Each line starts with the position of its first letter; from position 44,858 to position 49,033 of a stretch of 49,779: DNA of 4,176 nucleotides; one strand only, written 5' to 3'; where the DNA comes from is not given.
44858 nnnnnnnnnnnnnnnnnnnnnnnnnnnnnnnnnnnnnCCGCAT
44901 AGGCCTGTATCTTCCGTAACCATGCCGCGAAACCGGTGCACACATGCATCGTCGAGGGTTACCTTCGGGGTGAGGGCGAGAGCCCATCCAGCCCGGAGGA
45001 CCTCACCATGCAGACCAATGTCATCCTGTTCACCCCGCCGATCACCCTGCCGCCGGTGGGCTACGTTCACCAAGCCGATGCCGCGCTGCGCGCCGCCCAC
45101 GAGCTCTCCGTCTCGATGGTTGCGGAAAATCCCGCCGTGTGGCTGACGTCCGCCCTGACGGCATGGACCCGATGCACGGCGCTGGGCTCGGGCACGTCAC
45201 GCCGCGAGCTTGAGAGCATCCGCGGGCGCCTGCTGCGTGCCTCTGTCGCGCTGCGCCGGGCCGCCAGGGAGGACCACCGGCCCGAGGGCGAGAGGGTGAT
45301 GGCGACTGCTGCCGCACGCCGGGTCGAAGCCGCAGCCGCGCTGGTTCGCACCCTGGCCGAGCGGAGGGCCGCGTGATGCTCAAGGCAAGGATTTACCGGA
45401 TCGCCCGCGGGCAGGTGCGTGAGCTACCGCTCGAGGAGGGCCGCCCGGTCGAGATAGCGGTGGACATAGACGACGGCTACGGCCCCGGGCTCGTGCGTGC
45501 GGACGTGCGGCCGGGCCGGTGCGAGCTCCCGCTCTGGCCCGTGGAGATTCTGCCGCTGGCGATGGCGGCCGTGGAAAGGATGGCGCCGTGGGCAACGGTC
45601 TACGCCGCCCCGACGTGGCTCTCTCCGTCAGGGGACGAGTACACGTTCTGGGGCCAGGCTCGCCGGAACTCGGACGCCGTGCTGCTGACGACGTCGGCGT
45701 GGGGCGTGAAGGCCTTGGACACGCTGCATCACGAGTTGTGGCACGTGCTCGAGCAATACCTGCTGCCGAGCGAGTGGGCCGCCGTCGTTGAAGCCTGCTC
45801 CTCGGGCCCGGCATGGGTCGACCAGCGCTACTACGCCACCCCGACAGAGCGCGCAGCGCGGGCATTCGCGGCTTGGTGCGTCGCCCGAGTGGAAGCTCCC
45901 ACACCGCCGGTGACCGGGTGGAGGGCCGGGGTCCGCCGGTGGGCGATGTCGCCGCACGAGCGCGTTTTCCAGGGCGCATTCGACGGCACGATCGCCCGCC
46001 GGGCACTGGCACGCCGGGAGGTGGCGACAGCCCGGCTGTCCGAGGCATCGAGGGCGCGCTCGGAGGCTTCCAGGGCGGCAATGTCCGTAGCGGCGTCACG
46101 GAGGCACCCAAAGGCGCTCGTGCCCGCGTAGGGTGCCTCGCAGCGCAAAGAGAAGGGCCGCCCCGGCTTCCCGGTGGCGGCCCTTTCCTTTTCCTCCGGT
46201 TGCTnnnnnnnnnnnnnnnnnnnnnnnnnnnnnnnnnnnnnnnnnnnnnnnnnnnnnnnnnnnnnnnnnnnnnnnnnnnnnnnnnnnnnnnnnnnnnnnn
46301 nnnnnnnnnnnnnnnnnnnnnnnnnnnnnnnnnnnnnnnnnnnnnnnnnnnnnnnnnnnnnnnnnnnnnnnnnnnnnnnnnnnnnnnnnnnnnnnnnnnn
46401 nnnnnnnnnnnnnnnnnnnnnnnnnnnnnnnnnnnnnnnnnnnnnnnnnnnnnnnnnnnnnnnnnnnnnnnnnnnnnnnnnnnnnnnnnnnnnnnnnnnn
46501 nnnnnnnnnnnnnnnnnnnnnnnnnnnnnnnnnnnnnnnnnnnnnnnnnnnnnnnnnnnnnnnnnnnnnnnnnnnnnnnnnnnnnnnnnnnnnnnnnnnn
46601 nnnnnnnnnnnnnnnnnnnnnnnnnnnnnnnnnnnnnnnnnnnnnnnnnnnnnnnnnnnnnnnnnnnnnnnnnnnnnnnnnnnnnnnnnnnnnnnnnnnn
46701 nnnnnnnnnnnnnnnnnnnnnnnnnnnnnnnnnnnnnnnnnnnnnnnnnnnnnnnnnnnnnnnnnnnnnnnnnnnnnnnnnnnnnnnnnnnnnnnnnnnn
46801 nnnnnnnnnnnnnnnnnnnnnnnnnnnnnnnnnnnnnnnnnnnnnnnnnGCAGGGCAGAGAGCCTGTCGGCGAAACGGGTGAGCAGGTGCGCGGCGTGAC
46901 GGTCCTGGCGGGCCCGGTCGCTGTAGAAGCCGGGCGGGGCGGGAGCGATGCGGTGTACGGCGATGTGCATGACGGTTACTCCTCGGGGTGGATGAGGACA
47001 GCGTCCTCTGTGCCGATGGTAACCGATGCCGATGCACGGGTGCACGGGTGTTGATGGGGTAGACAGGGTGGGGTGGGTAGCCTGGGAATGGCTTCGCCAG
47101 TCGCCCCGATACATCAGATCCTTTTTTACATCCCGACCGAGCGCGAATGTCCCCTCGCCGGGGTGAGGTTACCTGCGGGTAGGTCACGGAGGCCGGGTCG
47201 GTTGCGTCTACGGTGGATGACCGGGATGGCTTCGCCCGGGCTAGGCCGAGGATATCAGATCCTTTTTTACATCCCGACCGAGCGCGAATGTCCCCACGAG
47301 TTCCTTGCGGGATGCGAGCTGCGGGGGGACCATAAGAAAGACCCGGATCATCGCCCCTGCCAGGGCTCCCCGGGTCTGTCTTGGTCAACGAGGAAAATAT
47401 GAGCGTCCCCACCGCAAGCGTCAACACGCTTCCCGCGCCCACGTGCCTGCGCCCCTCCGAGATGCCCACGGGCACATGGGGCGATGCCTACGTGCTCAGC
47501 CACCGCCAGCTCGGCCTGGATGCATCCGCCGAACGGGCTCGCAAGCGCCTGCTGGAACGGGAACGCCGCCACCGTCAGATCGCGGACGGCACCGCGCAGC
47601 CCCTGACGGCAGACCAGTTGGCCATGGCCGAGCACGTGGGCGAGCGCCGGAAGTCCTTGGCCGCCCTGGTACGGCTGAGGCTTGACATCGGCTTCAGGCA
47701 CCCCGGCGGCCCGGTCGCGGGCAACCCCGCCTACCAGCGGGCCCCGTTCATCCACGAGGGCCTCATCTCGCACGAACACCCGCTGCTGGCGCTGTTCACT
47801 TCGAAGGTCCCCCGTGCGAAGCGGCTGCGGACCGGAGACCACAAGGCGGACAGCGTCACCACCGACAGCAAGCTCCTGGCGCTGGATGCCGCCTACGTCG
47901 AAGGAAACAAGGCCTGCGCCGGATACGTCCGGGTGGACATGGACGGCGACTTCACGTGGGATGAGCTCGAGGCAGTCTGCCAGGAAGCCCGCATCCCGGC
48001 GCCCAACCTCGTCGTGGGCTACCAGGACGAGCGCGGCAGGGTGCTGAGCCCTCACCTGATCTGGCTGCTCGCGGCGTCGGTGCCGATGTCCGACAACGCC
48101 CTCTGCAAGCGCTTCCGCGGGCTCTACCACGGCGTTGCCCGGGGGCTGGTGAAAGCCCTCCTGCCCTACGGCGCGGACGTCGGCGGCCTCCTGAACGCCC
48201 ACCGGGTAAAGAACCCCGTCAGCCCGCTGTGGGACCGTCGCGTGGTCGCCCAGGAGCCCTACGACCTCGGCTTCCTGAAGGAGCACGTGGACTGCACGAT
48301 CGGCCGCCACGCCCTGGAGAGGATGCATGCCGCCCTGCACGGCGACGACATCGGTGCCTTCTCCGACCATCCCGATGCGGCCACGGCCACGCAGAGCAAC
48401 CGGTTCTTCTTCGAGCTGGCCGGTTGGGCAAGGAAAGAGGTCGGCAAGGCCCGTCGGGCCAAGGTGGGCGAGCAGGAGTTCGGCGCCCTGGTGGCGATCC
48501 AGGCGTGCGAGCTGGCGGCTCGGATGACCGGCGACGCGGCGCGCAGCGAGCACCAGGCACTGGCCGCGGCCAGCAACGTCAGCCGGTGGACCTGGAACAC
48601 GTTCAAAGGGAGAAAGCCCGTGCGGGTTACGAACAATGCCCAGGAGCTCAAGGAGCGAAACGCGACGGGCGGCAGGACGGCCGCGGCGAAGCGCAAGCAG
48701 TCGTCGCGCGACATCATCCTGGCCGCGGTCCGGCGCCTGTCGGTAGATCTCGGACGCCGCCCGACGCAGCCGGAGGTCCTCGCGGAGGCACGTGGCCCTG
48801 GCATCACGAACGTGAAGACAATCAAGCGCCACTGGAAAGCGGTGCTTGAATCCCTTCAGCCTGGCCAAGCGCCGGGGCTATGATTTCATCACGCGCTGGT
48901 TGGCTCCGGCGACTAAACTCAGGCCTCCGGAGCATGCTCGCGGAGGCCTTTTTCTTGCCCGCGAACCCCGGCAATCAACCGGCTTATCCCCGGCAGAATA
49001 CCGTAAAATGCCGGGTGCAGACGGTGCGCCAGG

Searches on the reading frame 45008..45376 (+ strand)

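Call 22: search_protein_families(library=pfam, proteins=[window:45008-45376:+], max_evalue=0.05)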
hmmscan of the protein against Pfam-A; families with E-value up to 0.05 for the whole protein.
window:45008-45376:+ (122 aa): 1 family
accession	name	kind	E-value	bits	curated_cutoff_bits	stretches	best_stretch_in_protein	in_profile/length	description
PF02203.21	TarH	-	0.0024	18.2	25.2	1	63-110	49-99/177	Tar ligand binding domain homologue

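Call 32: search_protein_families(library=phrogs, proteins=[window:45008-45376:+], max_evalue=0.01)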
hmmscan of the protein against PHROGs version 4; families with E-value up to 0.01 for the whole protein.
window:45008-45376:+ (122 aa): 0 families

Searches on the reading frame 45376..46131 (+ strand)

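Call 22: search_protein_families(library=pfam, proteins=[window:45376-46131:+], max_evalue=0.05)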
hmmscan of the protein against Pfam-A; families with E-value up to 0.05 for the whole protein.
window:45376-46131:+ (251 aa): 1 family
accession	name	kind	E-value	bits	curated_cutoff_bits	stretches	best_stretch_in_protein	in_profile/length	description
PF18796.6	LPD1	-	0.00087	19.7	27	1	149-172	6-29/78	Large polyvalent protein-associated domain 1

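Call 32: search_protein_families(library=phrogs, proteins=[window:45376-46131:+], max_evalue=0.01)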
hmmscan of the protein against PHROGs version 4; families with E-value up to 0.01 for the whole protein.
window:45376-46131:+ (251 aa): 0 families

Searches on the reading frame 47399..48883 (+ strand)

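Call 22: search_protein_families(library=pfam, proteins=[window:47399-48883:+], max_evalue=0.05)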
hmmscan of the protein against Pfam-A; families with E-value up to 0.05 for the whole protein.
window:47399-48883:+ (494 aa): 2 families
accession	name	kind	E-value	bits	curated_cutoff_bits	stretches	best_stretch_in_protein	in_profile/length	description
PF03090.23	Replicase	-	0.00013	22.5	26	1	161-295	9-129/130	Replicase family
PF18780.6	HNH_repeat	-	0.016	16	26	1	436-477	2-39/54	Homing endonuclease associated repeat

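Call 32: search_protein_families(library=phrogs, proteins=[window:47399-48883:+], max_evalue=0.01)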
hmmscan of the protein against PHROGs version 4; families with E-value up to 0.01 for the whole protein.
window:47399-48883:+ (494 aa): 0 families
